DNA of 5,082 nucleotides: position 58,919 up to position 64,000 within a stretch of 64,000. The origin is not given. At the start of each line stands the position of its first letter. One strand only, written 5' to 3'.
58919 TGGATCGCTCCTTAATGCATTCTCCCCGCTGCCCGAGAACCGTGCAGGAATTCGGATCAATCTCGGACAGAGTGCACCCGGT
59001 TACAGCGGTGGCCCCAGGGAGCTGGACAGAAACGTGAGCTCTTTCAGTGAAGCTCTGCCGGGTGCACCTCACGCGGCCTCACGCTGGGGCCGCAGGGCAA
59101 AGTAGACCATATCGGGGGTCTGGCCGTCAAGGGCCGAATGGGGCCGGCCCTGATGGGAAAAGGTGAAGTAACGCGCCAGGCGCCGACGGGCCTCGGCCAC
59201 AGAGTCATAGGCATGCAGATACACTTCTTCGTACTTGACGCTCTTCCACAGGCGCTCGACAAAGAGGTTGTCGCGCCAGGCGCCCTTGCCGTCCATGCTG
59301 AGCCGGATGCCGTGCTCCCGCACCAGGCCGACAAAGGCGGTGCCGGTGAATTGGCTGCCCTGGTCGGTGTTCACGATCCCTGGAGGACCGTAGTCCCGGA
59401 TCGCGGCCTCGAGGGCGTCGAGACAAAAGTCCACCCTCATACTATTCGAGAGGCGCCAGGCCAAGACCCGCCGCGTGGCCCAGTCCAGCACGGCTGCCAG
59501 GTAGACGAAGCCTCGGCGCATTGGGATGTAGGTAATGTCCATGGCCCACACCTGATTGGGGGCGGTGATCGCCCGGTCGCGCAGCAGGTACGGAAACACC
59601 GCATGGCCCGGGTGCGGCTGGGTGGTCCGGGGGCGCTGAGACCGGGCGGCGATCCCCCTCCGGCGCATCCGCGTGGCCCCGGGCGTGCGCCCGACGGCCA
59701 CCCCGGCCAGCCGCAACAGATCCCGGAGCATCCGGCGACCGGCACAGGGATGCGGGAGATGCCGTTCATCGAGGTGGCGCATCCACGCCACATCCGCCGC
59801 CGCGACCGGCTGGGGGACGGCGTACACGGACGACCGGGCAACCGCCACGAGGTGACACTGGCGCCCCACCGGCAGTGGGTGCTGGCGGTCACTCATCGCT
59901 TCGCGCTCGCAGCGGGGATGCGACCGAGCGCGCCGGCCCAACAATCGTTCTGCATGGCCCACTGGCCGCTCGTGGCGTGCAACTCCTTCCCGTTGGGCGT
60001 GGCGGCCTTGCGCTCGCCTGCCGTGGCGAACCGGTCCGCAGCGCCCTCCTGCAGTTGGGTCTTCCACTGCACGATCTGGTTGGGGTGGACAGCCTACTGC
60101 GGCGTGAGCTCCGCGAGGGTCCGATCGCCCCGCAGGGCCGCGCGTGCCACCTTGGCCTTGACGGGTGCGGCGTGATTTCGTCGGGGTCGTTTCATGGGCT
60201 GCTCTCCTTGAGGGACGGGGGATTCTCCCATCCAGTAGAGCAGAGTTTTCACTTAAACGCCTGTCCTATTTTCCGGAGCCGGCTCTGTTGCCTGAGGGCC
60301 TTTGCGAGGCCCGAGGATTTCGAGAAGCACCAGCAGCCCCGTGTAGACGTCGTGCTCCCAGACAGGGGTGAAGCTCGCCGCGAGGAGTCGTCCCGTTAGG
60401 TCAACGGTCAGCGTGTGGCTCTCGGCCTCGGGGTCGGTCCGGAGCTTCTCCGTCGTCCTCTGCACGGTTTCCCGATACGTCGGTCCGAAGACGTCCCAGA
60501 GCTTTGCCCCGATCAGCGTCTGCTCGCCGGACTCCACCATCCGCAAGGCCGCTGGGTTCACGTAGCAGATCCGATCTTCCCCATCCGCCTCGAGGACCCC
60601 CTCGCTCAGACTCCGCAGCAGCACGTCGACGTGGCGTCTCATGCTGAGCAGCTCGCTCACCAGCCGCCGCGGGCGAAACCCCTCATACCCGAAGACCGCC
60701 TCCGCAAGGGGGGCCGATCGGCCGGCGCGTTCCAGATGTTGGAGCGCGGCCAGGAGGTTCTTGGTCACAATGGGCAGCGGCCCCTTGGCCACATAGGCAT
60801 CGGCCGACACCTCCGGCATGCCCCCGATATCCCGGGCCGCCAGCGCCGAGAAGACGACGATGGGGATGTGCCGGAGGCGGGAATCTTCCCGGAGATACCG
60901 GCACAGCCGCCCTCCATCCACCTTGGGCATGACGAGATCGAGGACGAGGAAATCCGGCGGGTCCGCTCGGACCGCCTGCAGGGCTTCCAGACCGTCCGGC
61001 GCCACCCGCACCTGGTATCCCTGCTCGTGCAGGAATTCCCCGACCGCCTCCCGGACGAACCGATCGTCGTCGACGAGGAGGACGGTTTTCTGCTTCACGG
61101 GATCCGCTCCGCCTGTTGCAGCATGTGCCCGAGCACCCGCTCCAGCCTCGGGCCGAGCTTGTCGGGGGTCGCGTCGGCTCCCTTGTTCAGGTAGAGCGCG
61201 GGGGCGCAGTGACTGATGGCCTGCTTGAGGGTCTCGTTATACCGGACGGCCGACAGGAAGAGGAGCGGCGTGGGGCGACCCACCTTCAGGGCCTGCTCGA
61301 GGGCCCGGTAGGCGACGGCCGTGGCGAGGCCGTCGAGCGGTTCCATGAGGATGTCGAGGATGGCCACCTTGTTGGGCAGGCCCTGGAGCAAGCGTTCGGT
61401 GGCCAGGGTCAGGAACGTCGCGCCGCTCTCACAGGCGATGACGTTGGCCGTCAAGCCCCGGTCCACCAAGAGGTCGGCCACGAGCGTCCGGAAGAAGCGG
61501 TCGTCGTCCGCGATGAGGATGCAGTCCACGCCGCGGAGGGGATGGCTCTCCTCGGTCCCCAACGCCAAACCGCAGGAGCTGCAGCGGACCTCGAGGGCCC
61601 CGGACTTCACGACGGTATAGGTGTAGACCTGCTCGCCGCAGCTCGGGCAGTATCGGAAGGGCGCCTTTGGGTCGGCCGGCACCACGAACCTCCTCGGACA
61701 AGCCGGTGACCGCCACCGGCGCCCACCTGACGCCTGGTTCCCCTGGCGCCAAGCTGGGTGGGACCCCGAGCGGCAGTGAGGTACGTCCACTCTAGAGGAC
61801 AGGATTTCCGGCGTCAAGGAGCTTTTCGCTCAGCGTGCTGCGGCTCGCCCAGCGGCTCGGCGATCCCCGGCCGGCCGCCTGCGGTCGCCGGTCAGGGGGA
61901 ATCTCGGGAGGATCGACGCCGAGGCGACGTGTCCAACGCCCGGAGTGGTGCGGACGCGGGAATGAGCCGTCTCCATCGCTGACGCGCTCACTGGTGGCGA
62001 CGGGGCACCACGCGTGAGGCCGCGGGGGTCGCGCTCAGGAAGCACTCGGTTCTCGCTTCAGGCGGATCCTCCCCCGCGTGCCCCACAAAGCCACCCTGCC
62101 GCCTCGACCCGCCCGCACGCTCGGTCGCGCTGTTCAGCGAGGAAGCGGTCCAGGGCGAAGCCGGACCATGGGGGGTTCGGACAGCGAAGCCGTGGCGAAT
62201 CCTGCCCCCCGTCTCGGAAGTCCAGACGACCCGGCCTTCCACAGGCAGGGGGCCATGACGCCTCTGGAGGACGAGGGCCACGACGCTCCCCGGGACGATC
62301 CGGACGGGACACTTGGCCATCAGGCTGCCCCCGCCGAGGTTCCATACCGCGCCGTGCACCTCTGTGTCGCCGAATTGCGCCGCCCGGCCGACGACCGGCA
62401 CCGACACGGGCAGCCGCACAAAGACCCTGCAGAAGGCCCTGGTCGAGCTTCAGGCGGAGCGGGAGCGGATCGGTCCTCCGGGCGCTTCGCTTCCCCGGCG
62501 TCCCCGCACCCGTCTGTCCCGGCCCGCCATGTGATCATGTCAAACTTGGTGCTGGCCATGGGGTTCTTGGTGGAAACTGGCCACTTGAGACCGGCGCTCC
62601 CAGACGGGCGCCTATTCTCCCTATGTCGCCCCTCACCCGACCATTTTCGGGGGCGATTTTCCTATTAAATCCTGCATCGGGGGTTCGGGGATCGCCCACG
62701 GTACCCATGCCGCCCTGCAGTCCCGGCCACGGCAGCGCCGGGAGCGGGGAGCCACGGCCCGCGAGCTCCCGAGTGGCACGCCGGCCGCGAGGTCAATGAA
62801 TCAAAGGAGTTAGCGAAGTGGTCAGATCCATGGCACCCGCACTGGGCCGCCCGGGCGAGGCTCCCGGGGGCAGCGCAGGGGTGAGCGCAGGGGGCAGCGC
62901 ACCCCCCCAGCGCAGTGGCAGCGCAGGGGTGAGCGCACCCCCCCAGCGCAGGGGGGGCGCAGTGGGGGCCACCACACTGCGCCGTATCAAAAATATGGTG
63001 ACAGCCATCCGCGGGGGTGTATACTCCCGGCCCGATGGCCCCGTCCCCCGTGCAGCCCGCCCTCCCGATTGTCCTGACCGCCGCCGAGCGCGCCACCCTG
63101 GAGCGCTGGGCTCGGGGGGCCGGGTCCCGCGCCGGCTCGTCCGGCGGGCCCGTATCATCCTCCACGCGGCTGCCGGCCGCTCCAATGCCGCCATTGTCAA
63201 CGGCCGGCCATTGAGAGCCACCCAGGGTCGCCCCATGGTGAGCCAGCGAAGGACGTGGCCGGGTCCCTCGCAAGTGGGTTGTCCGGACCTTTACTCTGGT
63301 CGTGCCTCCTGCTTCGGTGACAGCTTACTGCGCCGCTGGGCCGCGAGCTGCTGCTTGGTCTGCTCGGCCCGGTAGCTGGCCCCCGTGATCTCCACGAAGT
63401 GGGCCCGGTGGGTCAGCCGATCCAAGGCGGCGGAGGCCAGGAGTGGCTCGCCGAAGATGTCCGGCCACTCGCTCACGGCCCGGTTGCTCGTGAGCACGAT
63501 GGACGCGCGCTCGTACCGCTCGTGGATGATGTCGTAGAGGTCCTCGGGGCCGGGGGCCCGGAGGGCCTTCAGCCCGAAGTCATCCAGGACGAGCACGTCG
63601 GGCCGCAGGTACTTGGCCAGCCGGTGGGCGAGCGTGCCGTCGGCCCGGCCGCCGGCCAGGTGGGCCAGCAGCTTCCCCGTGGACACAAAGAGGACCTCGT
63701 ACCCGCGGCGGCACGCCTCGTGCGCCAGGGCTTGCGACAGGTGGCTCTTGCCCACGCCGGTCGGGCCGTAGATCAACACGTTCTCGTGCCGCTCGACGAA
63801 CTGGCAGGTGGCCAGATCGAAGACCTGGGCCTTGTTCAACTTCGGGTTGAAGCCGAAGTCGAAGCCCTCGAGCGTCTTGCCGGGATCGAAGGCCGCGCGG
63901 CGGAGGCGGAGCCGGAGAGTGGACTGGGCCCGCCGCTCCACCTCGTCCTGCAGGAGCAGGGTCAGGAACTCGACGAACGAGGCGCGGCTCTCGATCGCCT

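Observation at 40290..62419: Exceptional density of PilZ (c-di-GMP receptor) domains: about 13 domains in 10 loci within 22 kb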

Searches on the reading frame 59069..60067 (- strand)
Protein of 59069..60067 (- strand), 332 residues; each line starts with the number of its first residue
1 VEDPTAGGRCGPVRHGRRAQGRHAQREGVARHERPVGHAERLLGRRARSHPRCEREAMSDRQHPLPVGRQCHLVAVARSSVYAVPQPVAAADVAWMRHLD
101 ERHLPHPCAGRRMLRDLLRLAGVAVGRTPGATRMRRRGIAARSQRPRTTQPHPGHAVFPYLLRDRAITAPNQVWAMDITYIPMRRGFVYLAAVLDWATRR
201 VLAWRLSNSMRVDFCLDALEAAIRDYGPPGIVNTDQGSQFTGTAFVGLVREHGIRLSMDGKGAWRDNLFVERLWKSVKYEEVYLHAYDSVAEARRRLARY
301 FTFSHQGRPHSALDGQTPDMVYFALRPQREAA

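Call 14: search_protein_families(library=pfam, max_evalue=0.01, proteins=[window:59069-60067:-])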
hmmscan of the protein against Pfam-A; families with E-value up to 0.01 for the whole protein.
window:59069-60067:- (332 aa): 3 families
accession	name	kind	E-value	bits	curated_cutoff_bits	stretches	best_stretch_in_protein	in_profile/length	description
PF00665.32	rve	-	1.7e-25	89.6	32.6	1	168-261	2-99/102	Integrase core domain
PF13683.12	rve_3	-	2.2e-10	40.5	26.5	1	252-318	1-67/67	Integrase core domain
PF24764.1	rva_4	-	2.4e-07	31.1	26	1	167-282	4-116/194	Integrase core domain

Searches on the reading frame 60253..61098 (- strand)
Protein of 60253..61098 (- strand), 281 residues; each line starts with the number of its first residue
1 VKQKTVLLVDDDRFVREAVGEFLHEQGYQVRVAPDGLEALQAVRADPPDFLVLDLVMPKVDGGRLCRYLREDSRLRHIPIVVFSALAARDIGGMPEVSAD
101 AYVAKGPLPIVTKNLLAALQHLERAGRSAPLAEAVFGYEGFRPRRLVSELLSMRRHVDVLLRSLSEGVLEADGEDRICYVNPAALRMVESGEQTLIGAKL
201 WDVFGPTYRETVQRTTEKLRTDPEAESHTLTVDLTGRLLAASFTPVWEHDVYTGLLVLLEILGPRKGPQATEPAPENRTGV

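Call 14: search_protein_families(library=pfam, max_evalue=0.01, proteins=[window:60253-61098:-])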
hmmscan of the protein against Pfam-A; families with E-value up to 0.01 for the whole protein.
window:60253-61098:- (281 aa): 5 families
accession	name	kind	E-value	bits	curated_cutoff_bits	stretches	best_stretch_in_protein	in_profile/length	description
PF00072.30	Response_reg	-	5.2e-20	72.1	30.2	1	6-105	1-99/111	Response regulator receiver domain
PF13426.13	PAS_9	-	2.5e-06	28.1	27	1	166-256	2-95/103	PAS domain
PF00989.32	PAS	-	3e-06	27.7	22.6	1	156-237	2-85/113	PAS fold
PF13188.13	PAS_8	-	1.3e-05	25.3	21.8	1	160-209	6-55/65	PAS domain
PF08448.16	PAS_4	-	1.8e-05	25.3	23.1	1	161-237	1-79/110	PAS fold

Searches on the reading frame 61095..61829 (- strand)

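Call 6: search_protein_families(library=pfam, max_evalue=0.1, proteins=[window:61095-61829:-])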
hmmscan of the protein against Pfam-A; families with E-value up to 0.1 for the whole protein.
window:61095-61829:- (244 aa): 9 families
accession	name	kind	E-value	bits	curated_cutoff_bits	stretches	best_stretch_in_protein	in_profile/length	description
PF00072.30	Response_reg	-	5.2e-06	27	30.2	1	104-208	1-92/111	Response regulator receiver domain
PF08271.17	Zn_Ribbon_TF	-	0.011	15.7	29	1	60-90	2-29/43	TFIIB zinc-binding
PF13248.11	Zn_ribbon_3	-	0.018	14.9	27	0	59-66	3-10/26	zinc-ribbon domain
PF12773.13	DZR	-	0.043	14.4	27.3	1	58-89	12-33/45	Double zinc ribbon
PF24451.1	DUF7567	-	0.061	13.7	27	0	59-109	17-64/131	Family of unknown function (DUF7567)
PF17848.7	Zn_ribbon_ACC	-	0.063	13.9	24.5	0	61-70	4-13/26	Acetyl-CoA carboxylase zinc finger domain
PF01485.27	IBR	-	0.085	13.4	24.3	0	56-87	16-48/65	IBR domain, a half RING-finger domain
PF24463.1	DUF7577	-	0.085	12.9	28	0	59-66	3-10/27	Domain of unknown function (DUF7577)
PF09297.16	Zn_ribbon_NUD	-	0.086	13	24.8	0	59-69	22-32/32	NADH pyrophosphatase zinc ribbon domain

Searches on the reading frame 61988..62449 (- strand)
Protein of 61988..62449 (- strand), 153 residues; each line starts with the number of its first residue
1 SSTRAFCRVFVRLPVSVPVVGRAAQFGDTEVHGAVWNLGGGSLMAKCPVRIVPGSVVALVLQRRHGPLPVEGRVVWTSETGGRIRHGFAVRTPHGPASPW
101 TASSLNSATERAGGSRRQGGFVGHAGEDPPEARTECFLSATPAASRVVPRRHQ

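Call 6: search_protein_families(library=pfam, max_evalue=0.1, proteins=[window:61988-62449:-])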
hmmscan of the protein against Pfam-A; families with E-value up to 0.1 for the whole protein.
window:61988-62449:- (153 aa): 1 family
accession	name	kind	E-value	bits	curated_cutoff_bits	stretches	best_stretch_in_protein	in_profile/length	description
PF07238.19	PilZ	-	4.6e-05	24.1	22.5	1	9-90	4-83/102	PilZ domain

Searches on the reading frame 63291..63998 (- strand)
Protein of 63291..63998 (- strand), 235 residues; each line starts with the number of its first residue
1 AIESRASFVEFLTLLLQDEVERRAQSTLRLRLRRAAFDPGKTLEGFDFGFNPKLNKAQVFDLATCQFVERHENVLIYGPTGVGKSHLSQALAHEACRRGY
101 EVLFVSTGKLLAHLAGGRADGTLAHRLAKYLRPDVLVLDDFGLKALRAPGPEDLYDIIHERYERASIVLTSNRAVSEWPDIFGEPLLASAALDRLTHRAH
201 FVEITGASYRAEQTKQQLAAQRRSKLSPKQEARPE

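Call 6: search_protein_families(library=pfam, max_evalue=0.1, proteins=[window:63291-63998:-])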
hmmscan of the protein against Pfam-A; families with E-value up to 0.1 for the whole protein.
window:63291-63998:- (235 aa): 36 families (the best 25 are shown)
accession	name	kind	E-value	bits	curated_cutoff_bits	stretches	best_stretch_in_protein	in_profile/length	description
PF01695.23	IstB_IS21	-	3.3e-66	223.6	24.1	1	3-216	24-237/238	IstB-like ATP binding protein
PF00308.24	Bac_DnaA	-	4.6e-09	37.1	23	1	42-177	6-143/162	Bacterial DnaA ATPAse domain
PF13191.12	AAA_16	-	9.5e-07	29.9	32.6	1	70-128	23-80/167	AAA ATPase domain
PF20720.3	nSTAND3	-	1.2e-06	28.8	27.2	1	66-107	12-53/155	Novel STAND NTPase 3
PF00004.35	AAA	-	4.5e-06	27.6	21.2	1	74-141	1-66/131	ATPase family associated with various cellular activities (AAA)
PF00910.28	RNA_helicase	-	0.00065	20.6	21.5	1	74-142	1-59/105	RNA helicase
PF07728.20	AAA_5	-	0.00094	19.6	22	1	73-125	1-55/139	AAA domain (dynein-related subfamily)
PF06745.19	ATPase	-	0.00094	19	26.6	1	69-108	17-57/231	KaiC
PF13401.12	AAA_22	-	0.0013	19.5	27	1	72-106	6-40/130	AAA domain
PF12775.13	AAA_7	-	0.0014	18.7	25.8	1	66-106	28-68/181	P-loop containing dynein motor region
PF01637.24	ATPase_2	-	0.0018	18.5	33.2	1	71-107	20-56/225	ATPase domain predominantly from Archaea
PF00158.32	Sigma54_activat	-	0.0019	18.4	20.2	1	66-111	17-62/168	Sigma-54 interaction domain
PF05673.19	DUF815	-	0.002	17.8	23.8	1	64-110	44-92/249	Protein of unknown function (DUF815)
PF13481.12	AAA_25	-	0.003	17.6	27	1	67-110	29-75/195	AAA domain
PF04851.21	ResIII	-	0.0037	17.6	22.5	1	66-111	18-65/164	Type III restriction enzyme, res subunit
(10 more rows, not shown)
